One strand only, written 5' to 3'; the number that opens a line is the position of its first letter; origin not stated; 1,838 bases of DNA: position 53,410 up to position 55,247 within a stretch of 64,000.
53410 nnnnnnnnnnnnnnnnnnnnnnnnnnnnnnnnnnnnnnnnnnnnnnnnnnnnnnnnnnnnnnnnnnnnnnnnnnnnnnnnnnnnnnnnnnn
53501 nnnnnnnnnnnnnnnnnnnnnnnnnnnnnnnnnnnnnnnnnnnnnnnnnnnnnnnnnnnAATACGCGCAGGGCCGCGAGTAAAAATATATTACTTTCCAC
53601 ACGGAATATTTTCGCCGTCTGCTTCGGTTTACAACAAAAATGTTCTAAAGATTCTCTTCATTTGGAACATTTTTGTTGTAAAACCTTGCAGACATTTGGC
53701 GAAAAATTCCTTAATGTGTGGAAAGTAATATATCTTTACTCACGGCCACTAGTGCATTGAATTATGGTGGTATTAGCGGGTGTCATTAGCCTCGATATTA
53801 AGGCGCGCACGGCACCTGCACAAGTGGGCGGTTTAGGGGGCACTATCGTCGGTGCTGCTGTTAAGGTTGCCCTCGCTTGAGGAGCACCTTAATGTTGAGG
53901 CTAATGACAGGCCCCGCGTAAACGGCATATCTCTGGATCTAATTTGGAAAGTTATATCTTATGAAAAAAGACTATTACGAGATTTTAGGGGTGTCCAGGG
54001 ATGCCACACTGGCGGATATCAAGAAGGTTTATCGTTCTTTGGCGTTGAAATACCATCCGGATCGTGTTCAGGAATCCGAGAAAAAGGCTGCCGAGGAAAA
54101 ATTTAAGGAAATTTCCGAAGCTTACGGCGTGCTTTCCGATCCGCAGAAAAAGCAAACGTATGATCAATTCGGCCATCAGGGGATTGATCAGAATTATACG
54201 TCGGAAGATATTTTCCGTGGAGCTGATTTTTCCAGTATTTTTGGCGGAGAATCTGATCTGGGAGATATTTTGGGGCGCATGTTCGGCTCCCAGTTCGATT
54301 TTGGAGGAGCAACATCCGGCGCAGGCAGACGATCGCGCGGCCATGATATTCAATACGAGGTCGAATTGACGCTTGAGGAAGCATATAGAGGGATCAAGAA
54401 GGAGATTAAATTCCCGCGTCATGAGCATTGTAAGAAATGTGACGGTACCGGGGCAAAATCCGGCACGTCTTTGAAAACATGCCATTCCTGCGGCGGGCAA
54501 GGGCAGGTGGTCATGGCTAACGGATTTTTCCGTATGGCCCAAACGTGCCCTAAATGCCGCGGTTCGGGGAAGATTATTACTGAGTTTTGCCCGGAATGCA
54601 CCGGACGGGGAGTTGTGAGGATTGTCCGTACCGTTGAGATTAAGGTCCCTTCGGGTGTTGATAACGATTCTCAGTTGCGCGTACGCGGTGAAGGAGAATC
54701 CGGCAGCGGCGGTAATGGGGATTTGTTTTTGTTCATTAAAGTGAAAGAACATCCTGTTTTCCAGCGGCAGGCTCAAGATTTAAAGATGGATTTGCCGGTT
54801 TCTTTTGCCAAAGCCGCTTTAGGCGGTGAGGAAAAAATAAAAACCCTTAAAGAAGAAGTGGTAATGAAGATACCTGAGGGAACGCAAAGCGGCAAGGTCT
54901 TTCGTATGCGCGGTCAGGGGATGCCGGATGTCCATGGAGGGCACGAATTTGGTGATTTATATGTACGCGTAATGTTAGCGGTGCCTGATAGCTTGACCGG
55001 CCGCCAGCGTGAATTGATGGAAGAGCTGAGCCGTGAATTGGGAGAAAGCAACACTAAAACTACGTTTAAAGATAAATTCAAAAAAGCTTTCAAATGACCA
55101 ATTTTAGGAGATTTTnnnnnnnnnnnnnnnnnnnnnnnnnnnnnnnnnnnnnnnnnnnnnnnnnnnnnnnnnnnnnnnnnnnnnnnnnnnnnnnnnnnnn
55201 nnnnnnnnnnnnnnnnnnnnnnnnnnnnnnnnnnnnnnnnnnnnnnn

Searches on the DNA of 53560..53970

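Call 74: search_rna_families(source=window, start=53560, end=53970, threshold=evalue, max_evalue=10)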
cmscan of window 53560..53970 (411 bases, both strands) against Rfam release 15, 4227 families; matches with E-value up to 10: 15.
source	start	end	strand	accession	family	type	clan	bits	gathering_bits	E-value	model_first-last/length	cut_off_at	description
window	53628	53683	+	RF00951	mir-1302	Gene; miRNA;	-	29.8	62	0.005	1-52/52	no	mir-1302 microRNA precursor family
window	53588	53729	-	RF03926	MIR1435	Gene; miRNA;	-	29.3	94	0.019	1-186/186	no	MIR1435 microRNA precursor family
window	53622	53689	+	RF03845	mir-3327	Gene; miRNA;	-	26.9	85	0.0084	1-89/89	no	mir-3327 microRNA precursor family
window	53619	53691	+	RF04027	mir-1422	Gene; miRNA;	-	25.7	60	0.02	1-84/84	no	mir-1422 microRNA precursor family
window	53603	53710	+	RF04111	MIR6274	Gene; miRNA;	-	25.6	80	0.0085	1-107/107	no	MIR6274 microRNA precursor family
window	53616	53694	-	RF03845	mir-3327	Gene; miRNA;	-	24.4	85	0.037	1-89/89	no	mir-3327 microRNA precursor family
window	53626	53685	+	RF03743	MIR7696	Gene; miRNA;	-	24.1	83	0.027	1-88/88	no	MIR7696 microRNA precursor family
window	53601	53711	+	RF04157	MIR9486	Gene; miRNA;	-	23.5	100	0.018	1-119/119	no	MIR9486 microRNA precursor family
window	53616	53692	+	RF03640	mir-3747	Gene; miRNA;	-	23.3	63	0.022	1-67/67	no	mir-3747 microRNA precursor family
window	53633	53679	+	RF03697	mir-722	Gene; miRNA;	-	21.2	81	0.14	1-67/67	no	mir-722 microRNA precursor family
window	53631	53677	-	RF03697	mir-722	Gene; miRNA;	-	17.8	81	1.1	1-67/67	no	mir-722 microRNA precursor family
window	53621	53712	-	RF00789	mir-286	Gene; miRNA;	-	16.9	54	1.7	1-101/101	no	mir-286 microRNA precursor family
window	53606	53708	+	RF04223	MIR2619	Gene; miRNA;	-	16.7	113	0.15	1-202/202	no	MIR2619 microRNA precursor family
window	53630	53680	+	RF00984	mir-576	Gene; miRNA;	-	15.5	99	2.3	1-90/90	no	mir-576 microRNA precursor family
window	53636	53789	+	RF00230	T-box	Cis-reg; leader;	-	14.1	93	0.66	1-219/219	no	T-box leader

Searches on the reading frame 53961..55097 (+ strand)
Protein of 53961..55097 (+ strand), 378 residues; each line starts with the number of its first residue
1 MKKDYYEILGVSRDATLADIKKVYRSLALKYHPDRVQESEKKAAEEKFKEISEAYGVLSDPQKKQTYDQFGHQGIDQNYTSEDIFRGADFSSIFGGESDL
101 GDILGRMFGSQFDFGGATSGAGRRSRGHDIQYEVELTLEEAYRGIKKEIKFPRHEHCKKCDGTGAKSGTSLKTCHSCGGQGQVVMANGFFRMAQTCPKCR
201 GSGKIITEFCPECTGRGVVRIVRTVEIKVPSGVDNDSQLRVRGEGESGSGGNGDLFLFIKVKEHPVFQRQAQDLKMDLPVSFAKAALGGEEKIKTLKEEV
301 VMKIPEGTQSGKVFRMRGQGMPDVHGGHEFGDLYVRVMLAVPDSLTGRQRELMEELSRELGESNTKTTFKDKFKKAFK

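Call 89: search_protein_families(library=pfam, proteins=[window:53961-55097:+], max_evalue=0.00001)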
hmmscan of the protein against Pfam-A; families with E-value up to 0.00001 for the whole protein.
window:53961-55097:+ (378 aa): 4 families
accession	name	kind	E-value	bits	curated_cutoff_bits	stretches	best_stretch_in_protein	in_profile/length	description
PF01556.23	DnaJ_C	-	1.1e-47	162.3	26.6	1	130-342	1-152/152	DnaJ C terminal domain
PF00226.36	DnaJ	-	4.3e-26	91.2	27.8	1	4-68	1-63/63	DnaJ domain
PF00684.25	DnaJ_CXXCXGXG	-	1.1e-15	58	32.7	1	157-217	1-65/65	DnaJ central domain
PF15777.11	Anti-TRAP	-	4e-06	27.2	32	0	194-219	11-42/59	Tryptophan RNA-binding attenuator protein inhibitory protein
